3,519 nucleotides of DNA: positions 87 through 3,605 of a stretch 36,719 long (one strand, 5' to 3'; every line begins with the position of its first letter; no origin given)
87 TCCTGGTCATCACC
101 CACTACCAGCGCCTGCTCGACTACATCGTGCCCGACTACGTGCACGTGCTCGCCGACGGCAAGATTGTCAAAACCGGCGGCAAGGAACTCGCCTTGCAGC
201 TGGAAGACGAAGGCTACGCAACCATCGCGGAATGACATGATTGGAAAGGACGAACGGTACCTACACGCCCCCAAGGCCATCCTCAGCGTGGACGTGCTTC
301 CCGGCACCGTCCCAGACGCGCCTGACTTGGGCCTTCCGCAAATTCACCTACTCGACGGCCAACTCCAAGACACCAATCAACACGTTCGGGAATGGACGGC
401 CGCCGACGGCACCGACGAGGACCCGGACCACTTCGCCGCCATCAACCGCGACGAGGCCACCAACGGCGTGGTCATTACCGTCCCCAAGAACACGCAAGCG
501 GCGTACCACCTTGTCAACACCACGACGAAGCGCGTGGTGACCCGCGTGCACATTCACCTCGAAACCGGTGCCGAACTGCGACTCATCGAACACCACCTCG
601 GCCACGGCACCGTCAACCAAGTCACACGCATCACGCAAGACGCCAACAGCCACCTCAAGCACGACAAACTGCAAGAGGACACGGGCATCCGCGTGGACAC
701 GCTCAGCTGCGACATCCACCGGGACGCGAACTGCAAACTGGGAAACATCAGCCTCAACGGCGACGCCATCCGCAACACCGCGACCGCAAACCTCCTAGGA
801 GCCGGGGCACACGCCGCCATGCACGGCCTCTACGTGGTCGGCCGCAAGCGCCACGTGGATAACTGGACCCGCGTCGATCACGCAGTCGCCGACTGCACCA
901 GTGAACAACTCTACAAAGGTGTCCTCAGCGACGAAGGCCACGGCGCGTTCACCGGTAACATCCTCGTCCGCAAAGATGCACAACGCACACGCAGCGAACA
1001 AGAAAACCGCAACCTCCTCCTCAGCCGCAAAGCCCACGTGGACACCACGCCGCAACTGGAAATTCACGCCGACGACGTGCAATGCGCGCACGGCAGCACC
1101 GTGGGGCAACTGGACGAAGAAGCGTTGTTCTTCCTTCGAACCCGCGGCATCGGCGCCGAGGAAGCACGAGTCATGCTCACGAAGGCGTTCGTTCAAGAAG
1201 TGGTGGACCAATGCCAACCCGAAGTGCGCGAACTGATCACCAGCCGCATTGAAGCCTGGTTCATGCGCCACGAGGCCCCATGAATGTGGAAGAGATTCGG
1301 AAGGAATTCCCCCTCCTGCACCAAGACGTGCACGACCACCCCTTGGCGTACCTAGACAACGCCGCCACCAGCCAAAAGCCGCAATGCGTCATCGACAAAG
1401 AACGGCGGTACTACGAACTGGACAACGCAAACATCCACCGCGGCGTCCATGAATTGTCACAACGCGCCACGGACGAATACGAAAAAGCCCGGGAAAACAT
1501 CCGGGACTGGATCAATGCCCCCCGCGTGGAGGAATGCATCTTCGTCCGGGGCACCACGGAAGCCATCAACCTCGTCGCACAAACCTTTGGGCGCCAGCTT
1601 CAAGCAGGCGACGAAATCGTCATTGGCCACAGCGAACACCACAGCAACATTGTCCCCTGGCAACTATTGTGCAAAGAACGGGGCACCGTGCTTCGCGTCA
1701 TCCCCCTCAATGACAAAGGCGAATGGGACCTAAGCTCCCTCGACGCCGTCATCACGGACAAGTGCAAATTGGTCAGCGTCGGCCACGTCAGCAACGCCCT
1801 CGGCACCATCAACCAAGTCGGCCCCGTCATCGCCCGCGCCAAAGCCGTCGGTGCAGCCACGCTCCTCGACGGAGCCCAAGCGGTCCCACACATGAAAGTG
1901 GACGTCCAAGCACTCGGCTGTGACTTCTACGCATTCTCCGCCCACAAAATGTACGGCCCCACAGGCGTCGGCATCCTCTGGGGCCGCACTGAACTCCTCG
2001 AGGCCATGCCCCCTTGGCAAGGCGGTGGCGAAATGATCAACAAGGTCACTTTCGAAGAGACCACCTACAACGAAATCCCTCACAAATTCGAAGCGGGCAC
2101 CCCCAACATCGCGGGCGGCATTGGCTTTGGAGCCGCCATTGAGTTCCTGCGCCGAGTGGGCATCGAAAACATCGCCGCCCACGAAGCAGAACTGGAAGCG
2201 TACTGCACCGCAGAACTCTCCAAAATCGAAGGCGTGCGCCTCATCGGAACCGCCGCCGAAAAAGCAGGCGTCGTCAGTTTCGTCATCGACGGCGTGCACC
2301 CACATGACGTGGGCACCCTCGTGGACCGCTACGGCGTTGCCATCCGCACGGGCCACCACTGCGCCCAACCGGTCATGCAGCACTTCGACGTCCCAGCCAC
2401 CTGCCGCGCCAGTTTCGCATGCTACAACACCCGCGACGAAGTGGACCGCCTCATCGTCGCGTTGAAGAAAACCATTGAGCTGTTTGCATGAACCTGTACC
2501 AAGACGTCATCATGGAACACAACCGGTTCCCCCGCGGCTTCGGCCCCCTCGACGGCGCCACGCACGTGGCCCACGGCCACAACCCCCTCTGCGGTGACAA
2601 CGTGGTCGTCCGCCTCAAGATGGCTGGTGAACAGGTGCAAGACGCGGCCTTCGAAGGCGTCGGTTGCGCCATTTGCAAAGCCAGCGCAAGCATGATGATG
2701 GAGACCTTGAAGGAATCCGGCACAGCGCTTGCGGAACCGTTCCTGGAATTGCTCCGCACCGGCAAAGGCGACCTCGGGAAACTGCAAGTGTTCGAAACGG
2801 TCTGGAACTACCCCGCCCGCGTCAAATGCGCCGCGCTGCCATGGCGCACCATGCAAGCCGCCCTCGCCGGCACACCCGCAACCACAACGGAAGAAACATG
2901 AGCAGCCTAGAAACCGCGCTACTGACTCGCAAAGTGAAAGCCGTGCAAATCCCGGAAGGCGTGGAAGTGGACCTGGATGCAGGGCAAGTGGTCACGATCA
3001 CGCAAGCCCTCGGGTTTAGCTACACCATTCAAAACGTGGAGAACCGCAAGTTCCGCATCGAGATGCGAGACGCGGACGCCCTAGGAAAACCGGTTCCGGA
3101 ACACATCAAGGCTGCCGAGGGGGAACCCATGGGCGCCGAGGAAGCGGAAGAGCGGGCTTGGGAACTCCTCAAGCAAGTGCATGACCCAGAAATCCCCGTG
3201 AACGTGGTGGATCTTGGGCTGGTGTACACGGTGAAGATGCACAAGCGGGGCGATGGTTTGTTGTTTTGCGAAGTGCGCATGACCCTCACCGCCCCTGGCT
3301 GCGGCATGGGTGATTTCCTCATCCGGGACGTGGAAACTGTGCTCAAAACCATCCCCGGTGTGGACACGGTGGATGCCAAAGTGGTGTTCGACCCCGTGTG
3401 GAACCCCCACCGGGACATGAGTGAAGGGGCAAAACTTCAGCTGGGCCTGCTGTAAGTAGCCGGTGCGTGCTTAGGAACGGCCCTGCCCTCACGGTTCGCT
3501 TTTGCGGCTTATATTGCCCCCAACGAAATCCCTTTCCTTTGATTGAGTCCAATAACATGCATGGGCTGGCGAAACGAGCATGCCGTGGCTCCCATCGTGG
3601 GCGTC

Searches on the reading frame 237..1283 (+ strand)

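Call 88: search_protein_families(library=pfam, proteins=[window:237-1283:+], max_evalue=0.00001)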
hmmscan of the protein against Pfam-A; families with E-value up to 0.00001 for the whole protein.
window:237-1283:+ (348 aa): 1 family
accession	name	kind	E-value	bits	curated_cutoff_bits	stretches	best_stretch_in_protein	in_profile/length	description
PF01458.23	SUFBD_core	-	1.4e-70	237.8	27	1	95-318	5-232/232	SUF system FeS cluster assembly, SufBD core domain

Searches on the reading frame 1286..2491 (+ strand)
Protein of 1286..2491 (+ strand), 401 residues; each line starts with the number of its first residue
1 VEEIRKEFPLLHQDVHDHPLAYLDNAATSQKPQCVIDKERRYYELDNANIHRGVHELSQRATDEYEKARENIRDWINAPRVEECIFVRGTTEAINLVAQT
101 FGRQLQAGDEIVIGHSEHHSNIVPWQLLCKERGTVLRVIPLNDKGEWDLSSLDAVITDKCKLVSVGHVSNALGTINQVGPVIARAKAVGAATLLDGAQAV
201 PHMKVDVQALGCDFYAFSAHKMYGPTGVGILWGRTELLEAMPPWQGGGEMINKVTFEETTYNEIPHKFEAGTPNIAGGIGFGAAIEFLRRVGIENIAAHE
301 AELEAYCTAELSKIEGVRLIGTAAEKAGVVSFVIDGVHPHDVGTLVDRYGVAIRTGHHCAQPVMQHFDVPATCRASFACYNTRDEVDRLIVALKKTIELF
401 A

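Call 88: search_protein_families(library=pfam, proteins=[window:1286-2491:+], max_evalue=0.00001)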
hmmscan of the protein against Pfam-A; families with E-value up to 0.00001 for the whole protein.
window:1286-2491:+ (401 aa): 1 family
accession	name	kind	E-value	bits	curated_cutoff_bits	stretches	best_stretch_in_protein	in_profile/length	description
PF00266.25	Aminotran_5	-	4.1e-155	516.8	21.5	1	22-389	2-371/371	Aminotransferase class-V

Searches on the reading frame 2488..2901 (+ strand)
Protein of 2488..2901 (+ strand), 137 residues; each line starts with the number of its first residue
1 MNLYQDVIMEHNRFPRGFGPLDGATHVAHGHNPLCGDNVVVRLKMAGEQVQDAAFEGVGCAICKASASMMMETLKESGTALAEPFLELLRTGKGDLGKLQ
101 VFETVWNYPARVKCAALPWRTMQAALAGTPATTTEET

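Call 88: search_protein_families(library=pfam, proteins=[window:2488-2901:+], max_evalue=0.00001)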
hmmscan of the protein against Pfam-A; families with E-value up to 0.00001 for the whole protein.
window:2488-2901:+ (137 aa): 1 family
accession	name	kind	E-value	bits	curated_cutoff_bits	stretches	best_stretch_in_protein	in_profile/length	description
PF01592.21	NifU_N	-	5.9e-16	59.2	22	1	4-77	2-78/127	NifU-like N terminal domain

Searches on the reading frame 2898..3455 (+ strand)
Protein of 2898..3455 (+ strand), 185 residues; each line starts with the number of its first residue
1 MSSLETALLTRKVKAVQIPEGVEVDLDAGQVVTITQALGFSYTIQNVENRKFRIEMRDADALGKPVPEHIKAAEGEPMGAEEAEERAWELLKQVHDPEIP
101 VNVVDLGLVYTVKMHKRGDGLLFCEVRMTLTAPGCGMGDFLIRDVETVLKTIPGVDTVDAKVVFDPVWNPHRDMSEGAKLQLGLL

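Call 88: search_protein_families(library=pfam, proteins=[window:2898-3455:+], max_evalue=0.00001)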
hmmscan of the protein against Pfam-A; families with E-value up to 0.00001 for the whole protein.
window:2898-3455:+ (185 aa): 1 family
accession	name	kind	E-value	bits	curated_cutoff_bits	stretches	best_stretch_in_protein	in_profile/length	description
PF01883.24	FeS_assembly_P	-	2.2e-13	50.7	23.5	1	85-159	2-72/73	Iron-sulfur cluster assembly protein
